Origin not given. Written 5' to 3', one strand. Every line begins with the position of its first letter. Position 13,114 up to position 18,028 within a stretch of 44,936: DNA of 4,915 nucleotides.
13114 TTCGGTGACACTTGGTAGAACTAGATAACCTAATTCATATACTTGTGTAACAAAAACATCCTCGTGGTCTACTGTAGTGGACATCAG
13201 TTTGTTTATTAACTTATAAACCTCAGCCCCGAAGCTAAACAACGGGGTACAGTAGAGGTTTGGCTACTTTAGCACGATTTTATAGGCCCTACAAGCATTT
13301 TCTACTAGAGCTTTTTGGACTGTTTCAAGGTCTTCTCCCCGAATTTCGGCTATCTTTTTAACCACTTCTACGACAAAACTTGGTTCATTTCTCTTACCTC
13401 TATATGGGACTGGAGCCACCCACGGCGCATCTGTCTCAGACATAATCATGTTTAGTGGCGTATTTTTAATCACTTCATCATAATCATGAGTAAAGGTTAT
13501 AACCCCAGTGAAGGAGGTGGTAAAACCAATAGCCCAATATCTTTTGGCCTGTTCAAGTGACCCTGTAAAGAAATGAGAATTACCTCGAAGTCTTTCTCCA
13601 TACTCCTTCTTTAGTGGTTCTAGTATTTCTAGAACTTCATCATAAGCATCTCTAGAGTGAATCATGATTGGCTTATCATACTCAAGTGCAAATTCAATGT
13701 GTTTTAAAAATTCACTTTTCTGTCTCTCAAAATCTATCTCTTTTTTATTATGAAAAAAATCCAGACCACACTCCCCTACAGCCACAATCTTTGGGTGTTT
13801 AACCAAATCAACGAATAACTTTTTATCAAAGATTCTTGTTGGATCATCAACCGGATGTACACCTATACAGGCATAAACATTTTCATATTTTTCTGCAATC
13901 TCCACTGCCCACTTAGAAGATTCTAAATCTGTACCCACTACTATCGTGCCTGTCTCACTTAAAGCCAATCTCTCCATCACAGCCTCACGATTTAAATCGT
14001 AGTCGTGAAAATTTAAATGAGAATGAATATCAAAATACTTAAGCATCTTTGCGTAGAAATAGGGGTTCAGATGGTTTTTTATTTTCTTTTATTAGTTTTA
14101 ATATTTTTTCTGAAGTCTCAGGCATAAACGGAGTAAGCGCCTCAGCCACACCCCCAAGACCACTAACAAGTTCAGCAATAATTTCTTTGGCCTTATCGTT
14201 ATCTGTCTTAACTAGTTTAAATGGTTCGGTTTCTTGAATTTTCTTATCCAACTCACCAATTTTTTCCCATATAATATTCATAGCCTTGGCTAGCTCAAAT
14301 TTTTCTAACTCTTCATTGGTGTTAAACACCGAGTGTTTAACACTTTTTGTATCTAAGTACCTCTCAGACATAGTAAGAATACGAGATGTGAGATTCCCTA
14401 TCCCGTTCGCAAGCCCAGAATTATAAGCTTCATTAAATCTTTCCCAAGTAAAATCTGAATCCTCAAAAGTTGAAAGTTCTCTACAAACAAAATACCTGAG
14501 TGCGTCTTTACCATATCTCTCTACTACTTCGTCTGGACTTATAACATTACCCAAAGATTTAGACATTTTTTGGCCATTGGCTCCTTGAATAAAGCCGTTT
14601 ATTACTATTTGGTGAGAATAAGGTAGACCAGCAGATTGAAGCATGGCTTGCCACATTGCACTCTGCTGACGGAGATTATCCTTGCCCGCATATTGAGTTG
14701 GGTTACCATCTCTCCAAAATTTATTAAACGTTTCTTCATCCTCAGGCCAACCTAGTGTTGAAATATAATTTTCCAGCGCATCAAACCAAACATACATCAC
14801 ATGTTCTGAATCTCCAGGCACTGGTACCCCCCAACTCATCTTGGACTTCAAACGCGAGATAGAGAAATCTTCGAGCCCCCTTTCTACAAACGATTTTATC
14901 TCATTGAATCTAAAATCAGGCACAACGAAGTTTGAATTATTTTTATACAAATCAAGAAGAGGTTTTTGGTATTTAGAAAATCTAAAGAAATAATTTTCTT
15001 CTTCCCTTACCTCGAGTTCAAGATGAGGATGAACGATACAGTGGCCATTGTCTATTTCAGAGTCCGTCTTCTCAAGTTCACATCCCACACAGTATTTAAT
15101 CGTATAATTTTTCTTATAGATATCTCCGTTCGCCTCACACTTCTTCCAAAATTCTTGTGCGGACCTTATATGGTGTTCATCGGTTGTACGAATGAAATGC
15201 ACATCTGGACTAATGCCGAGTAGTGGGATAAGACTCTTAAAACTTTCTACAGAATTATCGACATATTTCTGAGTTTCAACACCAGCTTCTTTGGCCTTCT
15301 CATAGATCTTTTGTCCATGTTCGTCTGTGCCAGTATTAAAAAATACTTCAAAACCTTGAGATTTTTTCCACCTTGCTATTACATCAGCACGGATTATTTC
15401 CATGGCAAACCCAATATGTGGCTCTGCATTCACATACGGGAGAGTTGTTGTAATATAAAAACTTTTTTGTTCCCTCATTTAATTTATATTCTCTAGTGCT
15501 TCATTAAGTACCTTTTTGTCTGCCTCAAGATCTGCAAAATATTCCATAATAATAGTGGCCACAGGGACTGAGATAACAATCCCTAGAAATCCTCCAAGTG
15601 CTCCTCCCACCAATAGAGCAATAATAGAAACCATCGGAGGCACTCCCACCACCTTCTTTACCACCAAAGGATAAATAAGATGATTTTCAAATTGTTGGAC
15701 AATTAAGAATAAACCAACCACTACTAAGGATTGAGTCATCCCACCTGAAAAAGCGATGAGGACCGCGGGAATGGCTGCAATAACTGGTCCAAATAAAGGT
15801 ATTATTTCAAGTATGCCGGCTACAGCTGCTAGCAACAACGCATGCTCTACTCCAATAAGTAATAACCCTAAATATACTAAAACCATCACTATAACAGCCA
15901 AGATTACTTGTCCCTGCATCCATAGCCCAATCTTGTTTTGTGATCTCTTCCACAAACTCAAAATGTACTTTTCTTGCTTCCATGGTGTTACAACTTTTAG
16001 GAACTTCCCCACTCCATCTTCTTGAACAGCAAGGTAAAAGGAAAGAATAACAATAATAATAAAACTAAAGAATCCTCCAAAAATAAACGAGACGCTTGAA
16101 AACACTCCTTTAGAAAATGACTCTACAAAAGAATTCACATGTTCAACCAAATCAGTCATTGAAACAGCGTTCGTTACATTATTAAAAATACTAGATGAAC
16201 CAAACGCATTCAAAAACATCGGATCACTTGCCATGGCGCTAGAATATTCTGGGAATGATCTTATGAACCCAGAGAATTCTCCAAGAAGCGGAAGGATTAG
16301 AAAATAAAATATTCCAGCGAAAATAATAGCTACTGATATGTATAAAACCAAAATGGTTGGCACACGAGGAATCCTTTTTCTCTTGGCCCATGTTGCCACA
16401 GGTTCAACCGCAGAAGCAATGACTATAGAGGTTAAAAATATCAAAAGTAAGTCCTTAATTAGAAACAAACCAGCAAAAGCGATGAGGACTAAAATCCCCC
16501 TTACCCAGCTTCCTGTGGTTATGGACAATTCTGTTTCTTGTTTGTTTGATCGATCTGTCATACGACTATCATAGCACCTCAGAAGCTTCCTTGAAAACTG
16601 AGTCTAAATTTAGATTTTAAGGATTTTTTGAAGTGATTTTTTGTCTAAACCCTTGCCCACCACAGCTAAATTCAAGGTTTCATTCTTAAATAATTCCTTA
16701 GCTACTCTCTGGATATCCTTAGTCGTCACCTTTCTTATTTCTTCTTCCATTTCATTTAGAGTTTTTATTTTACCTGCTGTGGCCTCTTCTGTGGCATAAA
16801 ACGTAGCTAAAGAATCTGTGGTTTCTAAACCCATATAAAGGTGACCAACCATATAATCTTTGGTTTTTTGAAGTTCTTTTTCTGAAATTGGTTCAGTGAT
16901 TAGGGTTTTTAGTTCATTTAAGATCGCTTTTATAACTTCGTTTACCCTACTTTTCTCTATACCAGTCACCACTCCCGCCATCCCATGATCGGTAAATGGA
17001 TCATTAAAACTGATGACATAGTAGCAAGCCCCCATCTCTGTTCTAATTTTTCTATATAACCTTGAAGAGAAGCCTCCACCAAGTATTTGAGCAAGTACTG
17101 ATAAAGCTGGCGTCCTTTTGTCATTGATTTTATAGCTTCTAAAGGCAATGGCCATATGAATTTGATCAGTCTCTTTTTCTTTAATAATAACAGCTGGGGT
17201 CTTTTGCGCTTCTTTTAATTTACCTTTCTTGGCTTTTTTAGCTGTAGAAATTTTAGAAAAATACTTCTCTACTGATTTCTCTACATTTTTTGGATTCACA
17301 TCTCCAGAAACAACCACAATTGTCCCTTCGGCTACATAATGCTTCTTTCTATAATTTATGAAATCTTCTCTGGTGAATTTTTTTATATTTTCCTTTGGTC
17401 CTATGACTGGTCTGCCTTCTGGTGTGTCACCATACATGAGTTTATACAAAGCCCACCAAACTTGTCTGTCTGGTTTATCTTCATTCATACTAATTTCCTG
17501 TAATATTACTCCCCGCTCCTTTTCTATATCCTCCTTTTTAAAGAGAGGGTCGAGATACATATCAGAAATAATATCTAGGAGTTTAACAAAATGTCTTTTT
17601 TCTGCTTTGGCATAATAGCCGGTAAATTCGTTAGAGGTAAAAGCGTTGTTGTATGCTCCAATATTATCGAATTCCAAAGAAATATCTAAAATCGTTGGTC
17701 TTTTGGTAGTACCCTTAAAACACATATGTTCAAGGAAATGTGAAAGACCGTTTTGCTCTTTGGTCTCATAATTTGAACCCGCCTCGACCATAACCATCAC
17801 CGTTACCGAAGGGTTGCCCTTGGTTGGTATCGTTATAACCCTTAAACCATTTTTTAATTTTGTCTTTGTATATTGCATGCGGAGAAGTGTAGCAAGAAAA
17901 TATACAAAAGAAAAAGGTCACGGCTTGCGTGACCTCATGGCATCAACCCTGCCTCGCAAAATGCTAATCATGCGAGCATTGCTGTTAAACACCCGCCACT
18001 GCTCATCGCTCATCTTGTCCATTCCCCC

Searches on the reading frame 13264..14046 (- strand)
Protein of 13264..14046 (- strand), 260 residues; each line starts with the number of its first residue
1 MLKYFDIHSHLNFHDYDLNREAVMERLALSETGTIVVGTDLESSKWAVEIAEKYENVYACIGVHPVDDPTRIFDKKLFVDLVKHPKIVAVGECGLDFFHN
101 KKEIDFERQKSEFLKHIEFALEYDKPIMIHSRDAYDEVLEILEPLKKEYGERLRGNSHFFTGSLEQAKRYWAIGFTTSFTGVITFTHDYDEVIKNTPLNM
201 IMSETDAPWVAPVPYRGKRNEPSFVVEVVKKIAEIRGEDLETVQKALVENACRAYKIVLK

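Call 72: search_protein_families(library=pfam, proteins=[window:13264-14046:-], max_evalue=0.0001)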
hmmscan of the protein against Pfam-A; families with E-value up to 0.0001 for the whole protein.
window:13264-14046:- (260 aa): 1 family
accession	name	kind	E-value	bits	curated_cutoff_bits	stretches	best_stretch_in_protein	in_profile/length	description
PF01026.27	TatD_DNase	-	1e-72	245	27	1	5-256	1-253/253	TatD related DNase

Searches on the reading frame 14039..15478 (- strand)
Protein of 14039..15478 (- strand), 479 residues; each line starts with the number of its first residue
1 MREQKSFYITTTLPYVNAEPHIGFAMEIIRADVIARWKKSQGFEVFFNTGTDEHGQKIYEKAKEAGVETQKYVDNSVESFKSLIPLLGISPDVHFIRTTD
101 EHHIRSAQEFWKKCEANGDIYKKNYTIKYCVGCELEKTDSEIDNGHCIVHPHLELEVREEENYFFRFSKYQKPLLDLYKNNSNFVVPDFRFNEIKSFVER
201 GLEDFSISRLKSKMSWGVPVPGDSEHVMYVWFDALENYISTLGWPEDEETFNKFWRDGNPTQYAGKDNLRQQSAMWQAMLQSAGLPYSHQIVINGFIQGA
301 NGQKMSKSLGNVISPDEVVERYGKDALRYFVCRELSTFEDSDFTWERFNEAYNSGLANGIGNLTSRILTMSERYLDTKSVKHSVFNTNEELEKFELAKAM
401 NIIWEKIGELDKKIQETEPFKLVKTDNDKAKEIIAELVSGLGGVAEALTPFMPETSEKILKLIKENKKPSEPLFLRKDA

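Call 72: search_protein_families(library=pfam, proteins=[window:14039-15478:-], max_evalue=0.0001)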
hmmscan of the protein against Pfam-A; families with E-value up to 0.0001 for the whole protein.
window:14039-15478:- (479 aa): 4 families
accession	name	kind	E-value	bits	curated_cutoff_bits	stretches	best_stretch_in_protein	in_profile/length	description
PF09334.17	tRNA-synt_1g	-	2.1e-92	310.3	20.1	2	139-367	161-390/391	tRNA synthetases class I (M)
PF00133.28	tRNA-synt_1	-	3.5e-39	135.2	22.7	2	225-337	296-407/414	tRNA synthetases class I (I, L, M and V)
PF01406.26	tRNA-synt_1e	-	2.1e-15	57.3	27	2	14-128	17-130/301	tRNA synthetases class I (C) catalytic domain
PF01921.24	tRNA-synt_1f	-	2.1e-06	27.4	27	0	296-334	274-312/360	tRNA synthetases class I (K)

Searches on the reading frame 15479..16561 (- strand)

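Call 72: search_protein_families(library=pfam, proteins=[window:15479-16561:-], max_evalue=0.0001)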
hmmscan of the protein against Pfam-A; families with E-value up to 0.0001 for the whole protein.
window:15479-16561:- (360 aa): 1 family
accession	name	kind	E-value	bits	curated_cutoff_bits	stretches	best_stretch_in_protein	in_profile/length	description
PF01594.21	AI-2E_transport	-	5.9e-54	183.9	34.3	1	22-342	5-323/327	AI-2E family transporter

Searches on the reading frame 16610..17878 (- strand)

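Call 72: search_protein_families(library=pfam, proteins=[window:16610-17878:-], max_evalue=0.0001)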
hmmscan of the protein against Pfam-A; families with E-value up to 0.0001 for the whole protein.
window:16610-17878:- (422 aa): 2 families
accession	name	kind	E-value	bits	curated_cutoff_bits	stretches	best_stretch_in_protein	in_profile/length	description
PF05193.26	Peptidase_M16_C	-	1.4e-43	149.4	23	1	167-341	1-179/181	Peptidase M16 inactive domain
PF00675.25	Peptidase_M16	-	7.9e-40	136.6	22.3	1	13-162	1-149/149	Insulinase (Peptidase family M16)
